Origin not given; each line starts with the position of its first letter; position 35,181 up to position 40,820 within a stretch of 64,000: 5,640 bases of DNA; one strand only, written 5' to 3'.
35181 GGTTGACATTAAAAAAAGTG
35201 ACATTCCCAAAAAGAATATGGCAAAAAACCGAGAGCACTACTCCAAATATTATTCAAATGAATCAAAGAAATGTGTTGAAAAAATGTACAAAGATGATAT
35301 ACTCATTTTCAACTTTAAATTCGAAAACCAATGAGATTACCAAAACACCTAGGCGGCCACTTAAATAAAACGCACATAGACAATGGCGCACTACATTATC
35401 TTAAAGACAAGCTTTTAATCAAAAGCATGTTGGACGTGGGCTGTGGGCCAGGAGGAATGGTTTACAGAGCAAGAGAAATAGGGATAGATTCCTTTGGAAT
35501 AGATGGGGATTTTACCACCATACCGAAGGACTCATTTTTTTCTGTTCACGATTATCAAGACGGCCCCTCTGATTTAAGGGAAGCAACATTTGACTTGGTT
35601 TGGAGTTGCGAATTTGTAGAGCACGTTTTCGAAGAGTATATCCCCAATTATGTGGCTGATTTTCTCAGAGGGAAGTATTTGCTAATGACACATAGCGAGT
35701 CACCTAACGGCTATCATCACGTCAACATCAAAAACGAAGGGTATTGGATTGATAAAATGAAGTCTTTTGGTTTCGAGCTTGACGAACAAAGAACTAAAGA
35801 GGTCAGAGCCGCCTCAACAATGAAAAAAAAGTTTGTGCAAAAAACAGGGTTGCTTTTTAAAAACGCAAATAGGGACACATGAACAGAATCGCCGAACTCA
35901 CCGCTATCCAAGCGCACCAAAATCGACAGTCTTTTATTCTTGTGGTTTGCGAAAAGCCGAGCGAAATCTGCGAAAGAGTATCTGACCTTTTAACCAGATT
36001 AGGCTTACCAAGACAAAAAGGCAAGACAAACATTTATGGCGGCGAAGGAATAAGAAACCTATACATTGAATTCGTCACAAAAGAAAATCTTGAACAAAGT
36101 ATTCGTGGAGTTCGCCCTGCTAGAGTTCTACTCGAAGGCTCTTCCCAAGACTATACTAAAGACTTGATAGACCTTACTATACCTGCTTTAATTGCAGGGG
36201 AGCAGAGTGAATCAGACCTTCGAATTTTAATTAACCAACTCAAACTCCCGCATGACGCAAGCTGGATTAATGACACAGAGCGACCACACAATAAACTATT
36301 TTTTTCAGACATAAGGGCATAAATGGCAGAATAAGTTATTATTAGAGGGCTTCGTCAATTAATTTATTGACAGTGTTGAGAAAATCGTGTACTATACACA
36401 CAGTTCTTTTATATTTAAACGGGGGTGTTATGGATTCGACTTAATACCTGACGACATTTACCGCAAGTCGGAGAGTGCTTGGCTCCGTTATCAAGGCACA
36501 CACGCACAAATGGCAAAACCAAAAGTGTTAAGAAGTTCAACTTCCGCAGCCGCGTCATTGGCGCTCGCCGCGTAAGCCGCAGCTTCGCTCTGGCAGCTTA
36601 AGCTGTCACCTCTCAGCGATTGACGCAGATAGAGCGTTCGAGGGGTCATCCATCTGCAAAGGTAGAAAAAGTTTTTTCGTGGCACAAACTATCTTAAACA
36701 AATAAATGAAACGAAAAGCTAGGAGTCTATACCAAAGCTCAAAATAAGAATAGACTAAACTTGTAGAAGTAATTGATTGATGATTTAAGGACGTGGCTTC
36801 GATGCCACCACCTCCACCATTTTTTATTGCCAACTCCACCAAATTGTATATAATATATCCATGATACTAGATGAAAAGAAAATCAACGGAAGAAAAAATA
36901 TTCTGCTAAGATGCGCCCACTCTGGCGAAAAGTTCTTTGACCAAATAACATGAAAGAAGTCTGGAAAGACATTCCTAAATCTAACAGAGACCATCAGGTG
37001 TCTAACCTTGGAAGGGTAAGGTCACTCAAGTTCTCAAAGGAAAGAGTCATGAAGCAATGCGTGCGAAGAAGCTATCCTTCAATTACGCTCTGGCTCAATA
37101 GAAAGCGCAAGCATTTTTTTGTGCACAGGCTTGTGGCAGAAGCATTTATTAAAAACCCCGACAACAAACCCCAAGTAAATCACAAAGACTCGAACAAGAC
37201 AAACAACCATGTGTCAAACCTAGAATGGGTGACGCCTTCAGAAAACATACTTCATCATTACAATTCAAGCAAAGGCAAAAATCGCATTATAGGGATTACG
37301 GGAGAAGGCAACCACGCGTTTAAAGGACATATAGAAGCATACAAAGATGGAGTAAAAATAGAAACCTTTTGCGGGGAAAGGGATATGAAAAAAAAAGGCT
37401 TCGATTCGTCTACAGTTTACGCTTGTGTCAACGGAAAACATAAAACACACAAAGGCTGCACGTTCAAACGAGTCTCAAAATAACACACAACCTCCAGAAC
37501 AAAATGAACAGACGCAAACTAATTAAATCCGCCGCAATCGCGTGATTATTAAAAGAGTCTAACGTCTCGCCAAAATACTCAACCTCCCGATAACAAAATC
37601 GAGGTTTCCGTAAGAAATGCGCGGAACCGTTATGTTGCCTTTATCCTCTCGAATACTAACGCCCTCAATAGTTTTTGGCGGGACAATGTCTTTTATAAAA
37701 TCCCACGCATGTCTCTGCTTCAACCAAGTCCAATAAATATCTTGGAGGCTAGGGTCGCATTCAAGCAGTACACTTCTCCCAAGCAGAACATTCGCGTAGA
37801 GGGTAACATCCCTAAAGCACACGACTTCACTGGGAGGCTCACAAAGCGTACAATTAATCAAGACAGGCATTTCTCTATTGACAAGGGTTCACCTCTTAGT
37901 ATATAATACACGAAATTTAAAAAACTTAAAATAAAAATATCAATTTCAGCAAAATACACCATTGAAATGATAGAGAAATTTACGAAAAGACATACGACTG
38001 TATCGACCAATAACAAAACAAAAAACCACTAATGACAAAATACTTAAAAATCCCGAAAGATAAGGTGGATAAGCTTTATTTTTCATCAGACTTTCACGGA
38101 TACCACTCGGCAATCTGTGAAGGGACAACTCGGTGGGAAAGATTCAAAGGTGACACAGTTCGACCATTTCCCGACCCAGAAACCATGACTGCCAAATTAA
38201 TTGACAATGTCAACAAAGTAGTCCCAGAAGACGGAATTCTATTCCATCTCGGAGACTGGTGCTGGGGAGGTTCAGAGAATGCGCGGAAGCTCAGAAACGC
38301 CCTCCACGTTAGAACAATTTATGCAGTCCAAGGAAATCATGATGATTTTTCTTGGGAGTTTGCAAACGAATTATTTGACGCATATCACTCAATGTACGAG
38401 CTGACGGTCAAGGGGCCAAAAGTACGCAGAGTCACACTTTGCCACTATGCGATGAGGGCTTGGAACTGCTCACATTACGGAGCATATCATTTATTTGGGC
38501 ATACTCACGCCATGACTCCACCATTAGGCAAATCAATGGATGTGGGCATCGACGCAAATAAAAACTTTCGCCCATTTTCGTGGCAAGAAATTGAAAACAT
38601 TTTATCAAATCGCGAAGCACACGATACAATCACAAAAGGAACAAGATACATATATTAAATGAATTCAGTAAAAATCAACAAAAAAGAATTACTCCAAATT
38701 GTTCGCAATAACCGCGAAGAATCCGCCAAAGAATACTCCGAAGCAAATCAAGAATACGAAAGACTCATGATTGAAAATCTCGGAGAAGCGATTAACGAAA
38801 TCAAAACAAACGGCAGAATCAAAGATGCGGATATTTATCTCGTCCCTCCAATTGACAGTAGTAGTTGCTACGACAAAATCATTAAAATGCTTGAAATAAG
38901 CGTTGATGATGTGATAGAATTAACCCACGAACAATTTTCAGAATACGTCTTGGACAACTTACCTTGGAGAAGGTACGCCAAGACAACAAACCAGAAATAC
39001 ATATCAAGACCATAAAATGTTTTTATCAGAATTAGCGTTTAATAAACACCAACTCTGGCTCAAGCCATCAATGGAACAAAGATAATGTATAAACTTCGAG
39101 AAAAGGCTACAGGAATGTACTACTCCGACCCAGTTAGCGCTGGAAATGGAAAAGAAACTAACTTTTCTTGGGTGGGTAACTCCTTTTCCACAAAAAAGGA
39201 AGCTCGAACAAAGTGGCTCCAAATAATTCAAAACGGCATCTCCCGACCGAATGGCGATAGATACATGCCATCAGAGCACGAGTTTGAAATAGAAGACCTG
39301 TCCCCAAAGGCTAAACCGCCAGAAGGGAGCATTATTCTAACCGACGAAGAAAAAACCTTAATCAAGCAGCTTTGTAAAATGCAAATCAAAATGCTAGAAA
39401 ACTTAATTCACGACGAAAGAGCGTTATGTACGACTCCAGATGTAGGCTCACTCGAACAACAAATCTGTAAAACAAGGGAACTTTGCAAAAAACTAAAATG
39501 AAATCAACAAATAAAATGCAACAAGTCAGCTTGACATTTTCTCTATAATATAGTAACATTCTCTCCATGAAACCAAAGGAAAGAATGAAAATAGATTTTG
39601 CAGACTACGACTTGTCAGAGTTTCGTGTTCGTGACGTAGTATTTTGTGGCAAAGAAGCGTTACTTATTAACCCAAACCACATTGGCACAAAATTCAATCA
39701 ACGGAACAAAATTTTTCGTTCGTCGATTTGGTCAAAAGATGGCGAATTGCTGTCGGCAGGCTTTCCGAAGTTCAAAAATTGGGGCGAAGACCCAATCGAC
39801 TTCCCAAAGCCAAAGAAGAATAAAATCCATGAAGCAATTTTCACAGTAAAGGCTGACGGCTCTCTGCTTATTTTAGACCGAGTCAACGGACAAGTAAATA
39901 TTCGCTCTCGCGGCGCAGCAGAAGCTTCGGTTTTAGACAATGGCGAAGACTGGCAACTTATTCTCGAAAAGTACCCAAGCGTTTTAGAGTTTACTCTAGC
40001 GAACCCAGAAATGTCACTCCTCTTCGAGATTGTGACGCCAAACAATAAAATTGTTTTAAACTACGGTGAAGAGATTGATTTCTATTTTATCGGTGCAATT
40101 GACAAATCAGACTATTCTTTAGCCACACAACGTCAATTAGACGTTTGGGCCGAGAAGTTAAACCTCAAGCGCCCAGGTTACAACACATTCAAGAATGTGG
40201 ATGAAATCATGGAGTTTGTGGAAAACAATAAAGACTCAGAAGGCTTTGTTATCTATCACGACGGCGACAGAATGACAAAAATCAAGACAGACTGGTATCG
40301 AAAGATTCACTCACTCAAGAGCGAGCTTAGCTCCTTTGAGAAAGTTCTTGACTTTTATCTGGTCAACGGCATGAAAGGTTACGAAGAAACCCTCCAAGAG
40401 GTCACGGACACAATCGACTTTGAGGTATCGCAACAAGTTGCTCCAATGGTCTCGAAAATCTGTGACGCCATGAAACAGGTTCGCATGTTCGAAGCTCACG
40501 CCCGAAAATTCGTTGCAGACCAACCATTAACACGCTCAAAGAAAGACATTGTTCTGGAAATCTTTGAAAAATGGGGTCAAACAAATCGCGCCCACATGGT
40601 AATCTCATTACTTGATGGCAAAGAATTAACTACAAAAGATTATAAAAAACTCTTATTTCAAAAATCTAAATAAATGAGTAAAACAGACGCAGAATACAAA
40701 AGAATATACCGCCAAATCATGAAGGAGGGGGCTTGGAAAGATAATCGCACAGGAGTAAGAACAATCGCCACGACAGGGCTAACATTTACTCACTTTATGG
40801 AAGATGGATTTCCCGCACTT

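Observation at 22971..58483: Recurrent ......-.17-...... promoters placed 6-8 nt from the start codon: systematic leaderless first cistrons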

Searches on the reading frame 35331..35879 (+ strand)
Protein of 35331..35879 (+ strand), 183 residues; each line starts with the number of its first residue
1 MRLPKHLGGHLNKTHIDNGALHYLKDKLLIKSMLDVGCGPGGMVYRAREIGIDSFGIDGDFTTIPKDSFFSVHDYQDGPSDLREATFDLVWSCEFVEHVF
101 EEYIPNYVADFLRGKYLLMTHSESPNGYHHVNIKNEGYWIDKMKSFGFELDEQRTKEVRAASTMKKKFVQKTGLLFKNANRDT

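Call 67: search_protein_families(library=pfam, proteins=[window:35331-35879:+], max_evalue=0.001)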
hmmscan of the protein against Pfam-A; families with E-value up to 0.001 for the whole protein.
window:35331-35879:+ (183 aa): 2 families
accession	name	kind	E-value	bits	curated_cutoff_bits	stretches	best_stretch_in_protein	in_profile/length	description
PF08241.18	Methyltransf_11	-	4.7e-06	27.6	21.2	1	34-103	1-75/95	Methyltransferase domain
PF13489.12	Methyltransf_23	-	7.7e-05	22.9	27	1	31-99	24-94/164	Methyltransferase domain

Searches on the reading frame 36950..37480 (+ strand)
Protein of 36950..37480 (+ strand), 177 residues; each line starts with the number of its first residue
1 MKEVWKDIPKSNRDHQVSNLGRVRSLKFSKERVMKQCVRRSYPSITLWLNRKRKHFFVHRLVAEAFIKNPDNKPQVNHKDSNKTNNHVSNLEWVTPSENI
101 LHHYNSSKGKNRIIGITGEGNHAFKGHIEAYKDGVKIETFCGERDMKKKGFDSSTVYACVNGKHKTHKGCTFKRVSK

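Call 27: search_protein_families(library=pfam, proteins=[window:36950-37480:+], max_evalue=0.01)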
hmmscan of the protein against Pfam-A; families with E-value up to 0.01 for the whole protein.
window:36950-37480:+ (177 aa): 3 families
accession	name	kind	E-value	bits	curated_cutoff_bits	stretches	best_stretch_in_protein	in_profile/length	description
PF07463.16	NUMOD4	-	2e-10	41.2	23.4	1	3-48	1-49/49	NUMOD4 motif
PF13392.12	HNH_3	-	1.8e-08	34.3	24.8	1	57-99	2-44/46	HNH endonuclease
PF22083.2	I-HmuI_NUMOD-like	-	0.00011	22.1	27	1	150-173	23-46/46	DNA endonuclease I-HmuI-like, NUMOD-like domain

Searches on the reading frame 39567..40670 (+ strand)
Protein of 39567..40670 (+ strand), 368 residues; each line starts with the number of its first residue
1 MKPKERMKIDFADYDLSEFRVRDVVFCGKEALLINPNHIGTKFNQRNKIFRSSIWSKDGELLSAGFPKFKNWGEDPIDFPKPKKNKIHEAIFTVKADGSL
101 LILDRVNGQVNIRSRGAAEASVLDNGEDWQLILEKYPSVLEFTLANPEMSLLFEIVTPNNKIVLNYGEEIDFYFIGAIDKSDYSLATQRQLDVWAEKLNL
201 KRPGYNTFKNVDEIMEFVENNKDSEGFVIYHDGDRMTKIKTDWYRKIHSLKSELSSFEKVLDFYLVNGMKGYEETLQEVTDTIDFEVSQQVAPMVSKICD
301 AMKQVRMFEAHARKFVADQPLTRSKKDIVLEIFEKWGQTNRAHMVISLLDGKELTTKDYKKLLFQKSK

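Call 19: find_related_loci(query=window:39567-40670:+, collection=viral_contigs, flank=10000)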
Query window:39567-40670:+ (368 aa) in viral_contigs; peptide patterns used: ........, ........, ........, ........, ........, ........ (x = any residue, [..] = any of these).
3 stretches matched a pattern; 2 encode a relative of the query (tblastn E <= 1e-3); 2 distinct loci.
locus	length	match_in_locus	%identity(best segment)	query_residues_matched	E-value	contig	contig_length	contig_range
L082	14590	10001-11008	30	28-363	3e-41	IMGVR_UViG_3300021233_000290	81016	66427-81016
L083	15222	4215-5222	30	28-363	3e-41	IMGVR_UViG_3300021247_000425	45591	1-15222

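Call 27: search_protein_families(library=pfam, proteins=[window:39567-40670:+], max_evalue=0.01)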
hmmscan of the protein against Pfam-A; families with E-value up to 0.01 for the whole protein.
window:39567-40670:+ (368 aa): 1 family
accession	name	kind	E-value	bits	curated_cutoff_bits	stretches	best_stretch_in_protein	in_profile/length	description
PF09511.15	RNA_lig_T4_1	-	1.2e-13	51.9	28.3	1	59-244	14-227/227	RNA ligase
